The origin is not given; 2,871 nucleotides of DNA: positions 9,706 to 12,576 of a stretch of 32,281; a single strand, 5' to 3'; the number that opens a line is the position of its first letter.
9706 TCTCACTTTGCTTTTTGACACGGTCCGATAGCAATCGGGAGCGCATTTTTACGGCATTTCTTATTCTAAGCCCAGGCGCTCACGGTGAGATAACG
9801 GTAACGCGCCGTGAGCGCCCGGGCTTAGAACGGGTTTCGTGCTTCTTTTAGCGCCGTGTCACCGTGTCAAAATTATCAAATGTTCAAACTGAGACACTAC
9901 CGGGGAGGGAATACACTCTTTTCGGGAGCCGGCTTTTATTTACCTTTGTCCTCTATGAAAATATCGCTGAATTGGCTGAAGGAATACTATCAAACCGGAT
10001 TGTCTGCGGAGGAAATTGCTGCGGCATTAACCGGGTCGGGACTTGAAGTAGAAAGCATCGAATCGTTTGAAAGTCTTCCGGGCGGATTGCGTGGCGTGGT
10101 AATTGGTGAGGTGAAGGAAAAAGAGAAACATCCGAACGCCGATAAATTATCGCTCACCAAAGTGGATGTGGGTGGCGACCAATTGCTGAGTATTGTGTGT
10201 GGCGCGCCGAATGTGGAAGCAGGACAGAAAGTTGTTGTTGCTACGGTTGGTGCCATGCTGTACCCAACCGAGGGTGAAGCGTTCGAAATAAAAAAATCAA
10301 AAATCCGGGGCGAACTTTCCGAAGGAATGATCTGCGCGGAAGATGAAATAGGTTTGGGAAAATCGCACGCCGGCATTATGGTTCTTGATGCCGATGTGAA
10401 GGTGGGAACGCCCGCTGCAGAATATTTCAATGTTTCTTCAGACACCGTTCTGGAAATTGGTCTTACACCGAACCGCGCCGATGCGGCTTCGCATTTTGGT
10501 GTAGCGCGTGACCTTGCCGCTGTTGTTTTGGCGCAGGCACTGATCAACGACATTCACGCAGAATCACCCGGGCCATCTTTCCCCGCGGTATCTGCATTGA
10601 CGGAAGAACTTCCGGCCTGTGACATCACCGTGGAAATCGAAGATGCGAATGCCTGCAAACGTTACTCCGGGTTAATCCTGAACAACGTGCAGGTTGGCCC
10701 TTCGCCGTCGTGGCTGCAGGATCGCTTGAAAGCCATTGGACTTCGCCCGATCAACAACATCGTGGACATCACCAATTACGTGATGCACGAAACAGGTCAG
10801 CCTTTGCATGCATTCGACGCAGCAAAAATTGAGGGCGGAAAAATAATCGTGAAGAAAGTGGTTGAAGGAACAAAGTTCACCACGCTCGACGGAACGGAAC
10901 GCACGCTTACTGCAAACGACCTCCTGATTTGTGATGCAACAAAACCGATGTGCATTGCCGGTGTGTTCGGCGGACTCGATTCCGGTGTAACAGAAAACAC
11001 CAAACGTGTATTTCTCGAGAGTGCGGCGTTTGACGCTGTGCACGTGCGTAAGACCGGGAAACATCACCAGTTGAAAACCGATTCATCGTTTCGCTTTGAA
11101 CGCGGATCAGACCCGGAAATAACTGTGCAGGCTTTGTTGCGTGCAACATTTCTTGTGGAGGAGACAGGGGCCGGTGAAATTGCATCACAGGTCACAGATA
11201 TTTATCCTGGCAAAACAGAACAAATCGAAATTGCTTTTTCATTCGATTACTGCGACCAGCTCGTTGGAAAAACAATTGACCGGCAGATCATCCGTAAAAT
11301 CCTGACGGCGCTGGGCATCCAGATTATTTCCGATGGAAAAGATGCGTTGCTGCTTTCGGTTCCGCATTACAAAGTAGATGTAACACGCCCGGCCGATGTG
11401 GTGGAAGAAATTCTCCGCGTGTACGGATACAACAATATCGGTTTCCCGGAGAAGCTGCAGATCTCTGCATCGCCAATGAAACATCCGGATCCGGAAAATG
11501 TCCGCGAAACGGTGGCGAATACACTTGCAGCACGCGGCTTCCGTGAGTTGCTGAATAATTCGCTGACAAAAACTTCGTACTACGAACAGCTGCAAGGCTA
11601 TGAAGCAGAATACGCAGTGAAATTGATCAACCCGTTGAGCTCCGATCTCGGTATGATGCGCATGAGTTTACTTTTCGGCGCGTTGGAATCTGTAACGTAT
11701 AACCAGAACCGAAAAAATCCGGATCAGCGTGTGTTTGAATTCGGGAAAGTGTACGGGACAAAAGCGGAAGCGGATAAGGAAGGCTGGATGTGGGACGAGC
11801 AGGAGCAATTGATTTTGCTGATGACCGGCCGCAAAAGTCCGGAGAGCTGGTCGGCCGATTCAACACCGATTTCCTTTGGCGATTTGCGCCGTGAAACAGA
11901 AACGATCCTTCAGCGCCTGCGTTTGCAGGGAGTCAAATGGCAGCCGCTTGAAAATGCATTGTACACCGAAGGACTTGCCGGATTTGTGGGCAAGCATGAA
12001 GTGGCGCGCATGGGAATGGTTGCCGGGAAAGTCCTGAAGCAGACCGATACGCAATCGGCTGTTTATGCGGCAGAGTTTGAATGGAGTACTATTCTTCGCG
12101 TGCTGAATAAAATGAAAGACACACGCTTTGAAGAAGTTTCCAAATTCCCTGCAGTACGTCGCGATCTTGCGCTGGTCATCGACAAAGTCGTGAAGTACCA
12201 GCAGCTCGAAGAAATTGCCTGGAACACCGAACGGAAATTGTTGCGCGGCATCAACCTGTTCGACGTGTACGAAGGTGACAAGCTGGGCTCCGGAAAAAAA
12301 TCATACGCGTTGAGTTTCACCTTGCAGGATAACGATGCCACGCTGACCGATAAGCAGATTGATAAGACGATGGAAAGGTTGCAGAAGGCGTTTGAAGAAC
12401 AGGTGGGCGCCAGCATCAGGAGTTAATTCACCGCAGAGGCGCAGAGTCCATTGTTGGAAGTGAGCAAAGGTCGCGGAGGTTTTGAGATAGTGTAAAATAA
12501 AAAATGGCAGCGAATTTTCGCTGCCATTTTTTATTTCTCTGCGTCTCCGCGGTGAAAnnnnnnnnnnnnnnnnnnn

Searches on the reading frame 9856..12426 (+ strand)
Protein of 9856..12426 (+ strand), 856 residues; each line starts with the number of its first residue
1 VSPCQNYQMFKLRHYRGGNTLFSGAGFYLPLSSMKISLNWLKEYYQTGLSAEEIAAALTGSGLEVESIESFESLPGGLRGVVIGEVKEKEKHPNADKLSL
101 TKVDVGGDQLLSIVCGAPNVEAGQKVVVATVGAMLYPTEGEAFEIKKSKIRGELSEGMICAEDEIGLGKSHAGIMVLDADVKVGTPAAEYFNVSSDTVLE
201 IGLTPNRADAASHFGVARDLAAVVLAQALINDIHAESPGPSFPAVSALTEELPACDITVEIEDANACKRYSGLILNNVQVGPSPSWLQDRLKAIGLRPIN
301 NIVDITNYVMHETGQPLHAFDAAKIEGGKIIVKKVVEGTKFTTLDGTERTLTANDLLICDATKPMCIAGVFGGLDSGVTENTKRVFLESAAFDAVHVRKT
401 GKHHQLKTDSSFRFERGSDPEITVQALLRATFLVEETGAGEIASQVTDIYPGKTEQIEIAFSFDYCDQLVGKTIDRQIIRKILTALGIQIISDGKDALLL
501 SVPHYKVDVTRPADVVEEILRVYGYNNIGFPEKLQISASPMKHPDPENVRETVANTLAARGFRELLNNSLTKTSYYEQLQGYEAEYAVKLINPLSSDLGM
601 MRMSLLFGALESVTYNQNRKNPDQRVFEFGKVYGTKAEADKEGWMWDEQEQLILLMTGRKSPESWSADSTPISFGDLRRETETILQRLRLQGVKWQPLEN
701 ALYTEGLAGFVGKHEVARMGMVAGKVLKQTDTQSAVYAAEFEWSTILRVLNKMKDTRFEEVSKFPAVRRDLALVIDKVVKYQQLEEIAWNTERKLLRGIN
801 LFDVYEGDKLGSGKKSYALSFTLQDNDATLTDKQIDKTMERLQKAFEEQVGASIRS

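Call 58: search_protein_families(library=pfam, proteins=[window:9856-12426:+], max_evalue=0.001)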
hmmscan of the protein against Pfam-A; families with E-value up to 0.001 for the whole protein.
window:9856-12426:+ (856 aa): 5 families
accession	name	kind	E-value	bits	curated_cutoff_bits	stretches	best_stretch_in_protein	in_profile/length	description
PF03483.22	B3_4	-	4.9e-68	228.6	29.3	1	266-437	1-172/174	B3/4 domain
PF17759.6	tRNA_synthFbeta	-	2e-40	139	22.4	1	539-743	11-214/214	Phenylalanyl tRNA synthetase beta chain CLM domain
PF03147.19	FDX-ACB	-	2.1e-29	102.2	31.1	1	762-855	1-94/94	Ferredoxin-fold anticodon binding domain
PF01588.26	tRNA_bind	-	2.2e-22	79.4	27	1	81-185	1-95/96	Putative tRNA binding domain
PF03484.21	B5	-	8.3e-20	71.2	28.6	1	459-525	1-67/67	tRNA synthetase B5 domain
